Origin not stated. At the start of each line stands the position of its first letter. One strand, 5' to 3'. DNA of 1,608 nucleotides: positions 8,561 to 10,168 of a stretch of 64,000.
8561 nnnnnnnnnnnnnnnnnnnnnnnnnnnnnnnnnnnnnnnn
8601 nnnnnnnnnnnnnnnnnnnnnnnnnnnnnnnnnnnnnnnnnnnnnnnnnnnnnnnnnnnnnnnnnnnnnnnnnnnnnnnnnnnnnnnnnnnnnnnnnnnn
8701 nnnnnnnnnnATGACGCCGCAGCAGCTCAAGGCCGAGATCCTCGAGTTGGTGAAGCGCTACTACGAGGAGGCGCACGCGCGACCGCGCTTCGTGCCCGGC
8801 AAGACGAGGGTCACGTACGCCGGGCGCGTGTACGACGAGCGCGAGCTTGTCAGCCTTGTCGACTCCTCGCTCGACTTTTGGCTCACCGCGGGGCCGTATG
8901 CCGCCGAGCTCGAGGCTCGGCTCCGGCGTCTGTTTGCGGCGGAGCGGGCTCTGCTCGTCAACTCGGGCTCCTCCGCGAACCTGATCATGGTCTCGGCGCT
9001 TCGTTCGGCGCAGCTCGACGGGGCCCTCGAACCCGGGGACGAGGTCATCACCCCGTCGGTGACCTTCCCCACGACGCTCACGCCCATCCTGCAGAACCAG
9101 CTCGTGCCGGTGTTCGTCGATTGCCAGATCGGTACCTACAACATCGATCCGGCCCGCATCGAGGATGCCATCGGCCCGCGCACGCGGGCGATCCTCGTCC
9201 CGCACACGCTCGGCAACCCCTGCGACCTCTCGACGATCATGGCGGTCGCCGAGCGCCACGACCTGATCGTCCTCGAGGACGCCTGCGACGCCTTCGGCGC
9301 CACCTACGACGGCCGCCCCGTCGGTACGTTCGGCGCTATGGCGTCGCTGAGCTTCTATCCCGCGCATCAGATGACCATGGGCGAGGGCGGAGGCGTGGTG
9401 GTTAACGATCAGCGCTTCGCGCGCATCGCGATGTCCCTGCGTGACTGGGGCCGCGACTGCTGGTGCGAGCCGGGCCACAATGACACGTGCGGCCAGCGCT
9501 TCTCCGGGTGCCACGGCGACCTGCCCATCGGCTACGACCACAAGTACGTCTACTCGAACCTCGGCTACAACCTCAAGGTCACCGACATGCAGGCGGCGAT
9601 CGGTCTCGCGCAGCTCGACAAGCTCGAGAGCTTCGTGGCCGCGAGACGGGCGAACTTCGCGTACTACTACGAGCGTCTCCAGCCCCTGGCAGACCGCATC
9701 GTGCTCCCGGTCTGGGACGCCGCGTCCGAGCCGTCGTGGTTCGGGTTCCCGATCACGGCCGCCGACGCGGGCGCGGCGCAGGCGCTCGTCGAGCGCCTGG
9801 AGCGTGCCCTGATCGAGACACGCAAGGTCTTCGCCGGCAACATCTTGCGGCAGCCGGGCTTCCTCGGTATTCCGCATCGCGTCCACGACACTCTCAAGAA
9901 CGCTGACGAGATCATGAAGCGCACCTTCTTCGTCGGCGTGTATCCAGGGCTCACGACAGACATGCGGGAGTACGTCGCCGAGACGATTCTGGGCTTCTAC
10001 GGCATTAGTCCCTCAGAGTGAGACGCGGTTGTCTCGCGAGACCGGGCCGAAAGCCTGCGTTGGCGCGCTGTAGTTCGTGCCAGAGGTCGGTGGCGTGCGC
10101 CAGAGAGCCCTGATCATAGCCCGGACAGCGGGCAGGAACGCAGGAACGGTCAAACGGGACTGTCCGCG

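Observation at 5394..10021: CDP-3,6-dideoxyhexose-type sugar operon (rfbF, UXS-like SDR, NDP-sugar dehydrogenase, E1/rfbH) in an actinobacteria-like context, with non-canonical partner enzymes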

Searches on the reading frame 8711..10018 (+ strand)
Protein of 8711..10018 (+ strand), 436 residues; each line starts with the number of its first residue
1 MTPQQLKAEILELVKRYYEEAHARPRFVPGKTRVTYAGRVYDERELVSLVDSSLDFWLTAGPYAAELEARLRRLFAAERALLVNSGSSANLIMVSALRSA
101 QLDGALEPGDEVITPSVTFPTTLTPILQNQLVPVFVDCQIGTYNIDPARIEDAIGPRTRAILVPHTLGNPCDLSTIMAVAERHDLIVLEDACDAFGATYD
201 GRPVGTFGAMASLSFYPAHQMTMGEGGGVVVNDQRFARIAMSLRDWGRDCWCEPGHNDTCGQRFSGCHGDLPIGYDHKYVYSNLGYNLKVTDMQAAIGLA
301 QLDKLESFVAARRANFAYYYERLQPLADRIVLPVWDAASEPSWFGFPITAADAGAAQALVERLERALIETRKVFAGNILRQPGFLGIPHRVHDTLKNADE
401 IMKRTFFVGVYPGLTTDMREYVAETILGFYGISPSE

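Call 6: search_protein_families(library=pfam, proteins=[window:8711-10018:+], max_evalue=0.001)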
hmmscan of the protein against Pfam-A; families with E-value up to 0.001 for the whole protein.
window:8711-10018:+ (436 aa): 4 families
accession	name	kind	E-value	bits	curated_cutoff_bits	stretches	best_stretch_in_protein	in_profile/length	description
PF01041.23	DegT_DnrJ_EryC1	-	4.3e-90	303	19.8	1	52-426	13-359/360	DegT/DnrJ/EryC1/StrS aminotransferase family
PF01053.26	Cys_Met_Meta_PP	-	1.7e-06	27.3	27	1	60-192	50-175/381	Cys/Met metabolism PLP-dependent enzyme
PF00155.27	Aminotran_1_2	-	0.00017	21.4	19.7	1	64-190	44-185/361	Aminotransferase class I and II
PF01212.27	Beta_elim_lyase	-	0.00045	20.1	27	1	64-198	34-176/288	Beta-eliminating lyase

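Call 7: search_protein_families(library=ncbifam, proteins=[window:8711-10018:+], max_evalue=0.001)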
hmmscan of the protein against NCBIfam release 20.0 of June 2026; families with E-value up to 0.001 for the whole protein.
window:8711-10018:+ (436 aa): 21 families
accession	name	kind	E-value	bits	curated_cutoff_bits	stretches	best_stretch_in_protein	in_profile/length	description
NF011936.0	PRK15407.1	equivalog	5.7e-185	615.2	423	1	3-429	6-435/440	lipopolysaccharide biosynthesis protein RfbH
TIGR03588.1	PseC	equivalog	5.6e-54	183.5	423.5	1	35-426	3-376/380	UDP-4-amino-4,6-dideoxy-N-acetyl-beta-L-altrosamine transaminase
NF008687.0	PRK11706.1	equivalog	4.9e-53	180.2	375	1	60-429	29-373/375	dTDP-4-amino-4,6-dideoxygalactose transaminase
TIGR04181.1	NHT_00031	hypoth_equivalog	4.6e-48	163.9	420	2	56-243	24-220/359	LegC family aminotransferase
TIGR02379.1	ECA_wecE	subfamily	1.1e-44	152.8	434.85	1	60-366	29-313/376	dTDP-4-amino-4,6-dideoxy-D-glucose transaminase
NF008658.2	PRK11658.1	equivalog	9.2e-42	143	631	1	42-337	13-286/379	UDP-4-amino-4-deoxy-L-arabinose aminotransferase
TIGR04427.1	PLP_DesI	equivalog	1.6e-37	129.6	650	2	42-250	30-231/390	dTDP-4-dehydro-6-deoxyglucose aminotransferase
NF006488.0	PRK08912.1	equivalog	1.1e-06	27.8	498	1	96-196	99-192/387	aminotransferase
NF004770.0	PRK06108.1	subfamily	1.3e-06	27.6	422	1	74-190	93-209/396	pyridoxal phosphate-dependent aminotransferase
NF005816.0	PRK07682.1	equivalog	2.2e-06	26.6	620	1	69-201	81-212/390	aminotransferase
NF005817.0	PRK07683.1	equivalog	1.1e-05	24.3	575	1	77-171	88-174/387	aminotransferase A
NF004975.0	PRK06348.1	equivalog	1.5e-05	24.2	549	1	70-222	74-228/384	pyridoxal phosphate-dependent aminotransferase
NF006096.0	PRK08248.1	equivalog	3.7e-05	22.5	726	1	61-237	63-230/431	homocysteine synthase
TIGR01326.1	OAH_OAS_sulfhy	subfamily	5.4e-05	22.1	495.1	1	62-236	57-222/418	O-acetylhomoserine aminocarboxypropyltransferase/cysteine synthase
NF005855.0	PRK07777.1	equivalog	8.5e-05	22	553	1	99-192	103-204/391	pyridoxal phosphate-dependent aminotransferase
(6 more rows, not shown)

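Call 23: search_solved_structures(query=window:8711-10018:+, max_evalue=1e-20, show_alignments=2)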
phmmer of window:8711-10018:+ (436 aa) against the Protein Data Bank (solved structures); distinct sequences matched with E-value up to 1e-20: 53.
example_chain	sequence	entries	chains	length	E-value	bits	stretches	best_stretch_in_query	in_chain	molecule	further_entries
3bcx_A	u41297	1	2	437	1.1e-134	452.9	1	1-432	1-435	CDP-6-deoxy-L-threo-D-glycero-4-hexulose-3-dehydrase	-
3bb8_A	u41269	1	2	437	1.9e-133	448.8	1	1-432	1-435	CDP-4-keto-6-deoxy-D-glucose-3-dehydrase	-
2gms_A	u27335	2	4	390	1.1e-58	202.4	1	40-424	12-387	Putative pyridoxamine 5-phosphate-dependent dehydrase, Wbdk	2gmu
2r0t_A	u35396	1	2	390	2.9e-58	201.1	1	40-424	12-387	Pyridoxamine 5-phosphate-dependent dehydrase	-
3b8x_A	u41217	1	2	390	3.4e-58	200.9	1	40-424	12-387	Pyridoxamine 5-phosphate-dependent dehydrase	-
3gr9_A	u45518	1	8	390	4.2e-58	200.6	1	40-424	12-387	ColD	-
9wvy_A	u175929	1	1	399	3.3e-48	168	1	33-412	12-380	Putative NDP-4-keto-6-deoxyglucose-3-dehydratase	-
7b0m_AAA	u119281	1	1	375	4.9e-44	154.2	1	46-249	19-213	Sugar aminotransferase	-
3bn1_A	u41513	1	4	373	3.7e-42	148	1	50-249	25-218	Perosamine synthetase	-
3dr7_A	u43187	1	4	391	4.4e-42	147.8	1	50-249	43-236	Putative perosamine synthetase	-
3dr4_A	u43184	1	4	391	6.5e-42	147.2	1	50-249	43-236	Putative perosamine synthetase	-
7b0d_A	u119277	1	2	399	4.5e-37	131.3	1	57-248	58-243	Glutamine--scyllo-inositol transaminase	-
1mdo_A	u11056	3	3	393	7.6e-37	130.5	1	49-352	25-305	ArnB aminotransferase | UDP-4-amino-4-deoxy-L-arabinose--oxoglutarate aminotransferase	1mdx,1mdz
4oca_A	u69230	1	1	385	1.2e-36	129.8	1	49-352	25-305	UDP-4-amino-4-deoxy-L-arabinose--oxoglutarate aminotransferase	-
4lc3_A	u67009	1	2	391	2.2e-34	122.4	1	41-244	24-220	Putative UDP-4-amino-4-deoxy-l-arabinose--oxoglutarate aminotransferase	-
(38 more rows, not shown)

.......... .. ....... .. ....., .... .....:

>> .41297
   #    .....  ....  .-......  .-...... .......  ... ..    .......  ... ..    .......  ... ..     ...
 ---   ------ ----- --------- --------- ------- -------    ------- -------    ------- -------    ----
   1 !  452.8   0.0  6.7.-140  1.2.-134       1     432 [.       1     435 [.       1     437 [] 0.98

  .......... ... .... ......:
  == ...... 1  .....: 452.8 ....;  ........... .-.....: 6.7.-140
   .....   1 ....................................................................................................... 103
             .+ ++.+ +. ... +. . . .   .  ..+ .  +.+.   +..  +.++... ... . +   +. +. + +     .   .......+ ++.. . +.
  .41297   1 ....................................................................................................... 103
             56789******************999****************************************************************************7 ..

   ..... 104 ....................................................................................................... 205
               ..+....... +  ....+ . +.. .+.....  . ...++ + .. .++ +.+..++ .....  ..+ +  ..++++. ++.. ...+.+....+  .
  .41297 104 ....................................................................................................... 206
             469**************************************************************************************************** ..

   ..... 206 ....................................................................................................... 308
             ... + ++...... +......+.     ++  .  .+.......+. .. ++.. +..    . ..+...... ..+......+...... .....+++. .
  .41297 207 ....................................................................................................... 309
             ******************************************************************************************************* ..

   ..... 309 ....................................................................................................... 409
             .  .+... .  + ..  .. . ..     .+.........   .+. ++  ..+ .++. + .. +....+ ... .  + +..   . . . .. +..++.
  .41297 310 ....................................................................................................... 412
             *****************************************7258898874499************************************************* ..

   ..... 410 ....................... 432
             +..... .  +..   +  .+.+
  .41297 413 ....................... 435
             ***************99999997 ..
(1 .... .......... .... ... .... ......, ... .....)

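Call 30: search_dna_similar(query=window:8711-10018:+, collection=plasmids, mode=protein, max_rows=25, max_evalue=1e-60)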
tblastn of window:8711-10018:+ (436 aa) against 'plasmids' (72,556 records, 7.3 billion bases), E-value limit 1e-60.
Records with a match: 44; places in all: 45; records where one place covers at least 80% of the query: 44.
Best place of each record, by identity: <60% 44.
By first word of the organism name: Streptomyces 28; Sinorhizobium 4; Azospirillum 2; Salmonella 2; Methylovirgula 1; Sphingomonas 1; Sulfitobacter 1; Qipengyuania 1; Desulfobaculum 1; Rhodococcus 1; and 2 more.
By predicted mobility (MOB-suite, as given by PLSDB): non-mobilizable 40; mobilizable 3; conjugative 1.
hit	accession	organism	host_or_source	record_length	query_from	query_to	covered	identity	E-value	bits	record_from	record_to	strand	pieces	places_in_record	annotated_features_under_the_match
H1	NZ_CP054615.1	Azospirillum oryzae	cell culture,soil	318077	4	429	98%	53.8%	5e-140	449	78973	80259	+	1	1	rfbH: lipopolysaccharide biosynthesis protein RfbH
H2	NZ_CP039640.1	Azospirillum sp. TSH100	soil,soil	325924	4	429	98%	53.8%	1e-139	448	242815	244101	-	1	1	rfbH: lipopolysaccharide biosynthesis protein RfbH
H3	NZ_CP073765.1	Methylovirgula sp. HY1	soil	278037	5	430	98%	53.1%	2e-138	445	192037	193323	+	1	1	rfbH: lipopolysaccharide biosynthesis protein RfbH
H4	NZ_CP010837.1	Sphingomonas hengshuiensis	whole organism,soil of Hengshui Lake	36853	1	433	99%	49.8%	9e-117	382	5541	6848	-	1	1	rfbH: lipopolysaccharide biosynthesis protein RfbH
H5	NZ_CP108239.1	Streptomyces exfoliatus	-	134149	7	429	97%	50.5%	1e-124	405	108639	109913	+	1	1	rfbH: lipopolysaccharide biosynthesis protein RfbH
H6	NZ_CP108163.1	Streptomyces sp. NBC_00158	-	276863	7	431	97%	49.4%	2e-119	390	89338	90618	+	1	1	rfbH: lipopolysaccharide biosynthesis protein RfbH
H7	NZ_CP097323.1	Streptomyces sp. RerS4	root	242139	7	429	97%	49.5%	3e-124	404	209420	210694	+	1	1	rfbH: lipopolysaccharide biosynthesis protein RfbH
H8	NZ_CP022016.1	Salmonella enterica subsp. enterica serovar India str. ...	-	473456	1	433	99%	48.2%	1e-129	419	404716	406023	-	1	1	rfbH: lipopolysaccharide biosynthesis protein RfbH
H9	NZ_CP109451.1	Streptomyces sp. NBC_01471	-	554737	7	431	97%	49.1%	7e-124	403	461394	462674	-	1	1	rfbH: lipopolysaccharide biosynthesis protein RfbH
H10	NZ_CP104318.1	Streptomyces angustmyceticus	whole organism,soil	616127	7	429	97%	49.3%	3e-121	395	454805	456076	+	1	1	rfbH: lipopolysaccharide biosynthesis protein RfbH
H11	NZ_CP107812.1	Streptomyces sp. NBC_00539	-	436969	7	429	97%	49.3%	7e-121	394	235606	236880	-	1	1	rfbH: lipopolysaccharide biosynthesis protein RfbH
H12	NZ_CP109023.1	Streptomyces sp. NBC_00667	-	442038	7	429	97%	49.3%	7e-121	394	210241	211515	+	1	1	rfbH: lipopolysaccharide biosynthesis protein RfbH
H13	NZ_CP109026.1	Streptomyces sp. NBC_00664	-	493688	7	429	97%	49.3%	7e-121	394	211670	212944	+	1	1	rfbH: lipopolysaccharide biosynthesis protein RfbH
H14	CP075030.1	Salmonella enterica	-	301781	1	433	99%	47.9%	1e-128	416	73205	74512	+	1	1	rfbH: lipopolysaccharide biosynthesis protein RfbH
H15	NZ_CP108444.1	Streptomyces sp. NBC_01276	-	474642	7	431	97%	48.8%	2e-119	390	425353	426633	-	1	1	rfbH: lipopolysaccharide biosynthesis protein RfbH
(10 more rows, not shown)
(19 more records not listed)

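Call 31: get_annotated_region(hit=H1, flank=8000)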
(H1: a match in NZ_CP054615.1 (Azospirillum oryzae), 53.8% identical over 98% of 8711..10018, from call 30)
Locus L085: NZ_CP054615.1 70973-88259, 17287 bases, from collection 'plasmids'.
description: Azospirillum oryzae strain KACC 14407 plasmid unnamed1, complete sequence
organism: Azospirillum oryzae (NCBI taxid 286727)
taxonomy: Bacteria; Pseudomonadota; Alphaproteobacteria; Rhodospirillales; Azospirillaceae; Azospirillum; Azospirillum oryzae
host: -; source: cell culture,soil; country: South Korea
typing (MOB-suite, as given by PLSDB): non-mobilizable; replicon rep_cluster_1806
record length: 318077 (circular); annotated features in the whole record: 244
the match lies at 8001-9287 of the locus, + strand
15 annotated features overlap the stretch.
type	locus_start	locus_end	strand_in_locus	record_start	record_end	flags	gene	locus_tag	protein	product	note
CDS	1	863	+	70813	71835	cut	-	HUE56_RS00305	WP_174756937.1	glycosyltransferase family 2 protein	-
CDS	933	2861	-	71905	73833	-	-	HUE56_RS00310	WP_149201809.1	hypothetical protein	-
CDS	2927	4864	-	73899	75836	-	asnB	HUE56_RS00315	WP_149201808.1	asparagine synthase (glutamine-hydrolyzing)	GO:0006529 - asparagine biosynthetic process [Evidence IEA]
CDS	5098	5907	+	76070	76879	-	-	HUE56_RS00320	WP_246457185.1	FkbM family methyltransferase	-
CDS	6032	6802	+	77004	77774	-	rfbF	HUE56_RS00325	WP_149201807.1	glucose-1-phosphate cytidylyltransferase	GO:0009103 - lipopolysaccharide biosynthetic process [Evidence IEA]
CDS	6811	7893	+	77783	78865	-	rfbG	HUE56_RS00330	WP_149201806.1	CDP-glucose 4,6-dehydratase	GO:0009243 - O antigen biosynthetic process [Evidence IEA]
CDS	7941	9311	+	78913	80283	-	rfbH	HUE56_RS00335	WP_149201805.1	lipopolysaccharide biosynthesis protein RfbH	-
CDS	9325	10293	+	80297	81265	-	-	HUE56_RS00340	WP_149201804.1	NAD(P)-dependent oxidoreductase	-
CDS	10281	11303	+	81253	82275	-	-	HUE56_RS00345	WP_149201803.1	GDP-mannose 4,6-dehydratase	-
CDS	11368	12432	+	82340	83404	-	-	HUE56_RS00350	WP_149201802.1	glycosyltransferase family 4 protein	-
CDS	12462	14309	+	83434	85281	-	-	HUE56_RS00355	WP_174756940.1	glycosyltransferase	-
CDS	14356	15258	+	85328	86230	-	-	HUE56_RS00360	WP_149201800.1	NAD(P)-dependent oxidoreductase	-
CDS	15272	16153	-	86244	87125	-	-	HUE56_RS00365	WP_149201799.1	glycosyltransferase family 2 protein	-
CDS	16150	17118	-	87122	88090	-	-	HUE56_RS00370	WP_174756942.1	glycosyltransferase family 2 protein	-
CDS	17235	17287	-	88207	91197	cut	-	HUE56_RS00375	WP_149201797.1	tetratricopeptide repeat protein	-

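Call 32: get_annotated_region(hit=H8, flank=6000)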
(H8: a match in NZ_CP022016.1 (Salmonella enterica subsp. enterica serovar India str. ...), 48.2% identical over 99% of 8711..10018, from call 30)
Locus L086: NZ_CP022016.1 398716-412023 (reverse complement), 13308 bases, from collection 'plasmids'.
description: Salmonella enterica subsp. enterica serovar India str. SA20085604 plasmid unnamed1, complete sequence
organism: Salmonella enterica subsp. enterica serovar India str. SA20085604 (NCBI taxid 1242098)
taxonomy: Bacteria; Pseudomonadota; Gammaproteobacteria; Enterobacterales; Enterobacteriaceae; Salmonella; Salmonella enterica; Salmonella enterica subsp. enterica serovar India str. SA20085604
host: -; source: -; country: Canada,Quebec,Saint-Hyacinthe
typing (MOB-suite, as given by PLSDB): non-mobilizable
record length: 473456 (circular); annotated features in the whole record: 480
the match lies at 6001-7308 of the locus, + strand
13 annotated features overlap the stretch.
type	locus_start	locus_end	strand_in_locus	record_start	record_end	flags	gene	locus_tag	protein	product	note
CDS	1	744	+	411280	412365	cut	rfbB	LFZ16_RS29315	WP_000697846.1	dTDP-glucose 4,6-dehydratase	GO:0019305 - dTDP-rhamnose biosynthetic process [Evidence IEA]; GO:0009243 - O antigen biosynthetic process [Evidence ...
CDS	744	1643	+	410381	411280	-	rfbD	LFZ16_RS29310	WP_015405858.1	dTDP-4-dehydrorhamnose reductase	-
CDS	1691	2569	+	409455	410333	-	rfbA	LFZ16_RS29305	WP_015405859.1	glucose-1-phosphate thymidylyltransferase RfbA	GO:0045226 - extracellular polysaccharide biosynthetic process [Evidence IEA]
CDS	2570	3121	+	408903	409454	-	rfbC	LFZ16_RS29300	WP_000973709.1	dTDP-4-dehydrorhamnose 3,5-epimerase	GO:0019305 - dTDP-rhamnose biosynthetic process [Evidence IEA]; GO:0009243 - O antigen biosynthetic process [Evidence ...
CDS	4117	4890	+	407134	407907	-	rfbF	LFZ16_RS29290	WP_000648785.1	glucose-1-phosphate cytidylyltransferase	GO:0009103 - lipopolysaccharide biosynthetic process [Evidence IEA]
CDS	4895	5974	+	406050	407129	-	rfbG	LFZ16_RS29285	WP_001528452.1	CDP-glucose 4,6-dehydratase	GO:0009243 - O antigen biosynthetic process [Evidence IEA]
CDS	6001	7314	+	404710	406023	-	rfbH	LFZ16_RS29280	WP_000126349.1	lipopolysaccharide biosynthesis protein RfbH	-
CDS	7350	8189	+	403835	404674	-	-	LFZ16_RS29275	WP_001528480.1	CDP-paratose synthase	-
CDS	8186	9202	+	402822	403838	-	-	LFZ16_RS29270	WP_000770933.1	CDP-paratose 2-epimerase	-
CDS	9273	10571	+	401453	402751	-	-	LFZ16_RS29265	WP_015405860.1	MATE family efflux transporter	-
CDS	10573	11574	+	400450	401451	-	-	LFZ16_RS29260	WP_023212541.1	glycosyltransferase family 2 protein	-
CDS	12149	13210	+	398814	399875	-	-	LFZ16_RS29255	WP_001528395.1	glycosyltransferase family 1 protein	-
CDS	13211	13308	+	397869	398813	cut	rfbN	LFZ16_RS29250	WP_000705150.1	O antigen biosynthesis rhamnosyltransferase RfbN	-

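Call 33: get_annotated_region(hit=H5, flank=8000)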
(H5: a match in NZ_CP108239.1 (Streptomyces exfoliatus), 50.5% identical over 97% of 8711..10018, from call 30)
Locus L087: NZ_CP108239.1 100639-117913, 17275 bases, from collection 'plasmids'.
description: Streptomyces exfoliatus strain NBC_00077 plasmid unnamed1, complete sequence
organism: Streptomyces exfoliatus (NCBI taxid 1905)
taxonomy: Bacteria; Actinomycetota; Actinomycetes; Kitasatosporales; Streptomycetaceae; Streptomyces; Streptomyces exfoliatus
host: -; source: -; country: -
typing (MOB-suite, as given by PLSDB): non-mobilizable; replicon rep_cluster_1910
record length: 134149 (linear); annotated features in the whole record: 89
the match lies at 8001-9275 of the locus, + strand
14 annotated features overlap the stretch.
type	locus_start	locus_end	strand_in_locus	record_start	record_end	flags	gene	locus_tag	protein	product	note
CDS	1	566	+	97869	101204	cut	-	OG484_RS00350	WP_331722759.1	BTAD domain-containing putative transcriptional regulator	-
CDS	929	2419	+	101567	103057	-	-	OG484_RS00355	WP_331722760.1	NAD(P)/FAD-dependent oxidoreductase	-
CDS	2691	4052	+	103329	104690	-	-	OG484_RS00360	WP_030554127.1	nucleotide disphospho-sugar-binding domain-containing protein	-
CDS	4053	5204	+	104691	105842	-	-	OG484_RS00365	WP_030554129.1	DegT/DnrJ/EryC1/StrS family aminotransferase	-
CDS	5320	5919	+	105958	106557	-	-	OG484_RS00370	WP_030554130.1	dTDP-4-dehydrorhamnose 3,5-epimerase family protein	-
CDS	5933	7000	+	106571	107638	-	-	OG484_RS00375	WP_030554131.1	glucose-1-phosphate thymidylyltransferase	GO:0000271 - polysaccharide biosynthetic process [Evidence IEA]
CDS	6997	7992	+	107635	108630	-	rfbB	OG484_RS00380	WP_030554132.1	dTDP-glucose 4,6-dehydratase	GO:0019305 - dTDP-rhamnose biosynthetic process [Evidence IEA]; GO:0009243 - O antigen biosynthetic process [Evidence ...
CDS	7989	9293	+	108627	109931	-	rfbH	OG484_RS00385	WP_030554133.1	lipopolysaccharide biosynthesis protein RfbH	-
CDS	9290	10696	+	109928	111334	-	-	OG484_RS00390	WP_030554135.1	NDP-hexose 2,3-dehydratase family protein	-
CDS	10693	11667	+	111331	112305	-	-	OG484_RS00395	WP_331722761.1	Gfo/Idh/MocA family oxidoreductase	-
CDS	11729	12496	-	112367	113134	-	-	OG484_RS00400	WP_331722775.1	SDR family oxidoreductase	-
CDS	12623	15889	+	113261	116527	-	-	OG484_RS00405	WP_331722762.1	BTAD domain-containing putative transcriptional regulator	-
CDS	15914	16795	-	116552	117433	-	-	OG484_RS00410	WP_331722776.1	NAD(P)-binding domain-containing protein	-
CDS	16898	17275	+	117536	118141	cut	-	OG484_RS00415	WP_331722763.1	TetR/AcrR family transcriptional regulator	GO:0006355 - regulation of DNA-templated transcription [Evidence IEA]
